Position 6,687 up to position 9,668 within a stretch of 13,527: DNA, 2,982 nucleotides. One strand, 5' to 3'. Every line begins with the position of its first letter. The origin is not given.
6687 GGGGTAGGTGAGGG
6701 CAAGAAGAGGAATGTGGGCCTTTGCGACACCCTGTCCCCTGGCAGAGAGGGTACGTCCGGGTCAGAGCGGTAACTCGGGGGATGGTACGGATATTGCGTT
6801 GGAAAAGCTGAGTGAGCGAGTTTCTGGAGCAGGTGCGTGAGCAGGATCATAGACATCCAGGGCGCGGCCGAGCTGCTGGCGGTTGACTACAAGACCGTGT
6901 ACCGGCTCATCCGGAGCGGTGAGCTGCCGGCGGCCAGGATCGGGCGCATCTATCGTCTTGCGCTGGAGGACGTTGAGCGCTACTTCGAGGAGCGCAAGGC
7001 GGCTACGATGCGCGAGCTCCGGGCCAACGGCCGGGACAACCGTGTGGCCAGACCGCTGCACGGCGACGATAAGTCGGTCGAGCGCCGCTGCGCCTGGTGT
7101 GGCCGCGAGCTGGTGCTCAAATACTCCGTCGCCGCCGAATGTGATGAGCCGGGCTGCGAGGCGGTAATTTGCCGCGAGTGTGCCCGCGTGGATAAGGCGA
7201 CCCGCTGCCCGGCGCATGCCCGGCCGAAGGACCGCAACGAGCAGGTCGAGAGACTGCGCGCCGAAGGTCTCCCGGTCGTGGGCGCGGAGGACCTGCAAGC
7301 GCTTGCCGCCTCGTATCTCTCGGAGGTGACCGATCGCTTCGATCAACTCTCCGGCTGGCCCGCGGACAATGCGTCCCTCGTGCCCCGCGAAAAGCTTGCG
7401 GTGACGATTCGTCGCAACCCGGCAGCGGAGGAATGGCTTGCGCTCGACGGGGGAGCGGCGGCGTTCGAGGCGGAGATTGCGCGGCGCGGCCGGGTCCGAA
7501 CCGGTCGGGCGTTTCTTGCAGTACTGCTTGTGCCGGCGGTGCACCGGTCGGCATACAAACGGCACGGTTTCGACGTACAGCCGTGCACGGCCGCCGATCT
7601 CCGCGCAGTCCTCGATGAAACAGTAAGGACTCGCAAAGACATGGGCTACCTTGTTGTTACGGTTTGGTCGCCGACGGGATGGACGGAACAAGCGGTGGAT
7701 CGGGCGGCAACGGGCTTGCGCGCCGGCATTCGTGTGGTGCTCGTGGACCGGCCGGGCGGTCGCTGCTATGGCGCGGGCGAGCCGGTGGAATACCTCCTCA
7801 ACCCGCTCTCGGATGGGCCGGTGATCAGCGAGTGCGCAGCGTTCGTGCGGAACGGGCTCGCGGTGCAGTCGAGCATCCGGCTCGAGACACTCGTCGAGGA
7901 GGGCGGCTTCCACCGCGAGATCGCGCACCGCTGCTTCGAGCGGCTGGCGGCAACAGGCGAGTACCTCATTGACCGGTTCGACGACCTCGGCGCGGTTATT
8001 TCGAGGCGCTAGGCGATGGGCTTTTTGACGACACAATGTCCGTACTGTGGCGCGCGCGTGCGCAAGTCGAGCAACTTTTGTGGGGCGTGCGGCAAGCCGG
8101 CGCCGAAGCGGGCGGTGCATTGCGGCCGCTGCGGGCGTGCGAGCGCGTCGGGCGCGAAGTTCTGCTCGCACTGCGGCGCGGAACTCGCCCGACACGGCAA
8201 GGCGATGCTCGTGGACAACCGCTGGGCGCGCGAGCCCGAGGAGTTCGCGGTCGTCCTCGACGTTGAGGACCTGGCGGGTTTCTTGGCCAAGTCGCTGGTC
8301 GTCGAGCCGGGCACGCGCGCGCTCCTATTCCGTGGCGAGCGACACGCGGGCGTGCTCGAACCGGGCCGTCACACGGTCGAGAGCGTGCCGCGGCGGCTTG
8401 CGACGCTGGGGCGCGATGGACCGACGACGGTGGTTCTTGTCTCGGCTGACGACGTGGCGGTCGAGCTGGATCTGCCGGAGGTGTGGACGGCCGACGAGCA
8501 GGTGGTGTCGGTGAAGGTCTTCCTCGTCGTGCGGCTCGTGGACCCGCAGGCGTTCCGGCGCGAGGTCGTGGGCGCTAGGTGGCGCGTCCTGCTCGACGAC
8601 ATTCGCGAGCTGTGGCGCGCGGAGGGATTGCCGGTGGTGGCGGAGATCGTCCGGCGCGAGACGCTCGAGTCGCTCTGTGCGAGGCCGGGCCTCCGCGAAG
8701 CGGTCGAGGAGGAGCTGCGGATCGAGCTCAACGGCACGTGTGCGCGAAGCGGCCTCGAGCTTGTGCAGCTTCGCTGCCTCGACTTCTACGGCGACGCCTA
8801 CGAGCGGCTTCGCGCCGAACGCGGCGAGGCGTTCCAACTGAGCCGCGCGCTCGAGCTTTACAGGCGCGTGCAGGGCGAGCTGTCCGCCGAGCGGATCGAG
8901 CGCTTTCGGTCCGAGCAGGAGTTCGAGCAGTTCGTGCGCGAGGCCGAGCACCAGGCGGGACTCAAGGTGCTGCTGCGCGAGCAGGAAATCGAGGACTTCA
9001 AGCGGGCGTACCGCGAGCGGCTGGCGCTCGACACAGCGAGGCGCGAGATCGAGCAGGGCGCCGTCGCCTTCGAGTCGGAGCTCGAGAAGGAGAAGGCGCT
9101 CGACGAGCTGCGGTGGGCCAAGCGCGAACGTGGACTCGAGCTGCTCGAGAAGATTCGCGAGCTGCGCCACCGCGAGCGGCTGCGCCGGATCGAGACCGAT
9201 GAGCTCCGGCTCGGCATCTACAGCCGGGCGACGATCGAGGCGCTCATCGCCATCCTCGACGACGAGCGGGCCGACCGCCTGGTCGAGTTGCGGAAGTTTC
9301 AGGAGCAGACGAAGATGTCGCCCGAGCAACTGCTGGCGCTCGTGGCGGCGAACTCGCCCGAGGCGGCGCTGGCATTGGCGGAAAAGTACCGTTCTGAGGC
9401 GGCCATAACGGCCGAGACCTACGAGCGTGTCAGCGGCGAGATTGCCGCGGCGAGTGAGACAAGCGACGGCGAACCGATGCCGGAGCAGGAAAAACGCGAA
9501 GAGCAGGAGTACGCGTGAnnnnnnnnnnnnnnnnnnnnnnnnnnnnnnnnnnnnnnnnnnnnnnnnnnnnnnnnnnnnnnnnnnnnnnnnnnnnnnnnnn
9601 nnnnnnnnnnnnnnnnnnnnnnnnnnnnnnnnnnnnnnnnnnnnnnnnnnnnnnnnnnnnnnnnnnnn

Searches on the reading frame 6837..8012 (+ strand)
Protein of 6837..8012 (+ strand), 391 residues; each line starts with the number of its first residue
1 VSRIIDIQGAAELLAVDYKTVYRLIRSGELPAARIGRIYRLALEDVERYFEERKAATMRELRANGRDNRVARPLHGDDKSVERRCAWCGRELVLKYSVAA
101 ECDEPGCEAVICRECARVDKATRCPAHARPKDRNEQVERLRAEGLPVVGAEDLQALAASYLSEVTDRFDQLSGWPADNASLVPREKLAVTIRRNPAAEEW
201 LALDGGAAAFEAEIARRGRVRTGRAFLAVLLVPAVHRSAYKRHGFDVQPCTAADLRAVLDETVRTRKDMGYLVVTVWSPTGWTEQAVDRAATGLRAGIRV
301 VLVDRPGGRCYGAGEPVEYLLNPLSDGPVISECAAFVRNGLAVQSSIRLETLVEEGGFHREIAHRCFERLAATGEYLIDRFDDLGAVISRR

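Call 4: search_protein_families(library=pfam, proteins=[window:6837-8012:+], max_evalue=0.01)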
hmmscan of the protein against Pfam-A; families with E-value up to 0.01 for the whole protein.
window:6837-8012:+ (391 aa): 1 family
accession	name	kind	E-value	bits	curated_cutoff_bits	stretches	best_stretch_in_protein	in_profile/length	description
PF12728.13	HTH_17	-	4.6e-13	49.7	27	1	7-53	4-50/51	Helix-turn-helix domain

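Call 5: search_protein_families(library=ncbifam, proteins=[window:6837-8012:+], max_evalue=0.01)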
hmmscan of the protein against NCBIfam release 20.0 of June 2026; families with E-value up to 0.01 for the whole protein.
window:6837-8012:+ (391 aa): 3 families
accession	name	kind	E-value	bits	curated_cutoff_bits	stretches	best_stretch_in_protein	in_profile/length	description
TIGR01764.1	excise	domain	9e-13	48.4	28.8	1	8-51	5-48/49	excisionase family DNA-binding protein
NF047737.1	antiphage_MADS1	equivalog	8.2e-07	29.2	80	1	3-48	2-47/49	methylation-associated defense system helix-turn-helix domain-containing protein MAD1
NF040990.2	MamR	equivalog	0.00038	20.7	100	1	3-51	42-90/91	magnetosome protein MamR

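Call 28: search_protein_families(library=padloc, proteins=[window:6837-8012:+], max_evalue=0.01)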
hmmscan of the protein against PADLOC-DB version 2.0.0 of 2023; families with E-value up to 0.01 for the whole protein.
window:6837-8012:+ (391 aa): 2 families
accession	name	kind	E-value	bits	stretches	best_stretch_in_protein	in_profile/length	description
PDLC04133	mad1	-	5.5e-06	24.6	1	2-48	3-49/60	mads_1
PDLC01986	CARF_m4--CARF_TM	-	0.0028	15.7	1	239-308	97-161/179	-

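Call 29: search_solved_structures(query=window:6837-8012:+, max_evalue=1)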
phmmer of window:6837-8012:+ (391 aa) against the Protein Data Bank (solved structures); distinct sequences matched with E-value up to 1: 2.
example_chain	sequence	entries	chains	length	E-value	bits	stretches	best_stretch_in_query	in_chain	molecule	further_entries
4j2n_A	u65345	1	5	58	0.29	13.5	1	6-48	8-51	Gp37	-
8wae_A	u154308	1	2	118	0.55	12.6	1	271-341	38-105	Beta-agarase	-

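Call 58: search_protein_families(library=pfam, proteins=[window:7014-8009:+], max_evalue=5)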
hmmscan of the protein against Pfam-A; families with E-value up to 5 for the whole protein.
seq(332 aa): 3 families
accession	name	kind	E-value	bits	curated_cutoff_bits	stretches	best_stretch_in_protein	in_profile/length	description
PF02318.22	FYVE_2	-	0.077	13.6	27.2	1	14-62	44-91/118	FYVE-type zinc finger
PF03107.22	C1_2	-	0.19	12.5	26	1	17-57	11-48/48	C1 domain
PF11203.13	EccE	-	1.8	9.5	23.7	1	139-205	6-71/97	Putative type VII ESX secretion system translocon, EccE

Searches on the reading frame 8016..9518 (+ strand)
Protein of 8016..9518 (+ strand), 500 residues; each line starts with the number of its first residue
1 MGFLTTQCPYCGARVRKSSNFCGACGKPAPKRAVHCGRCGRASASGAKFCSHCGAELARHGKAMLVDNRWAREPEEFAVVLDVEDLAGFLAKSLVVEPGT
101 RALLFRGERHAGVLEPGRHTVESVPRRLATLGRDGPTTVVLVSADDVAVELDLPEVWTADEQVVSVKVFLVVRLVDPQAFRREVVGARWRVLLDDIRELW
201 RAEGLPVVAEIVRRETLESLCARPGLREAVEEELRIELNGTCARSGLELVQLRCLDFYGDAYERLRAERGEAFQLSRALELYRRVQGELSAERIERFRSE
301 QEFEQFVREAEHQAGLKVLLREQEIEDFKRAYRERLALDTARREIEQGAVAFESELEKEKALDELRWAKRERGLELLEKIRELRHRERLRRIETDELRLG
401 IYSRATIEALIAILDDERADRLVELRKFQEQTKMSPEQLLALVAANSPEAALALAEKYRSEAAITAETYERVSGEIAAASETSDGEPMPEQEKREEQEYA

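Call 4: search_protein_families(library=pfam, proteins=[window:8016-9518:+], max_evalue=0.01)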
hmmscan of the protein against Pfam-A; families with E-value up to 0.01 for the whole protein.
window:8016-9518:+ (500 aa): 8 families
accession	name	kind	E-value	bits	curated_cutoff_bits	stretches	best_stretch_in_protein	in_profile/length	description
PF13248.11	Zn_ribbon_3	-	1.3e-10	40.8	27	2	5-28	2-25/26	zinc-ribbon domain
PF13240.11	Zn_Ribbon_1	-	1.4e-09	37.8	25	2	8-28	2-22/23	zinc-ribbon domain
PF01145.31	Band_7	-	2.1e-09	38.1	23.6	1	95-274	2-163/176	SPFH domain / Band 7 family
PF12773.13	DZR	-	1.2e-08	35.4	27.3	1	8-54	1-45/45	Double zinc ribbon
PF24463.1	DUF7577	-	1.3e-05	25.1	28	0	33-57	2-26/27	Domain of unknown function (DUF7577)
PF18912.6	DZR_2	-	5.4e-05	23.4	27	1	6-53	8-55/56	Double zinc ribbon domain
PF24460.1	DUF7575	-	6.3e-05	22.7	28.5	0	33-57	3-27/28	Domain of unknown function (DUF7575)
PF17032.10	Zn_ribbon_15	-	0.0058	17.8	28.9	0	6-26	53-73/73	zinc-ribbon family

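Call 5: search_protein_families(library=ncbifam, proteins=[window:8016-9518:+], max_evalue=0.01)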
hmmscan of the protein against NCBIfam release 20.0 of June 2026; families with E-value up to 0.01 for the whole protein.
window:8016-9518:+ (500 aa): 2 families
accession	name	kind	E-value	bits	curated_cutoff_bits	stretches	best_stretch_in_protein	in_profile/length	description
NF011149.0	PRK14559.1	equivalog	0.00091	18.1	374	1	8-69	4-63/642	serine/threonine phosphatase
NF008616.0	PRK11595.1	equivalog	0.0096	15.4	304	0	8-42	23-57/227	DNA utilization protein GntX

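Call 28: search_protein_families(library=padloc, proteins=[window:8016-9518:+], max_evalue=0.01)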
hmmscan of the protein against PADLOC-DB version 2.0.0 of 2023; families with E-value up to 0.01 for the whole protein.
window:8016-9518:+ (500 aa): 0 families
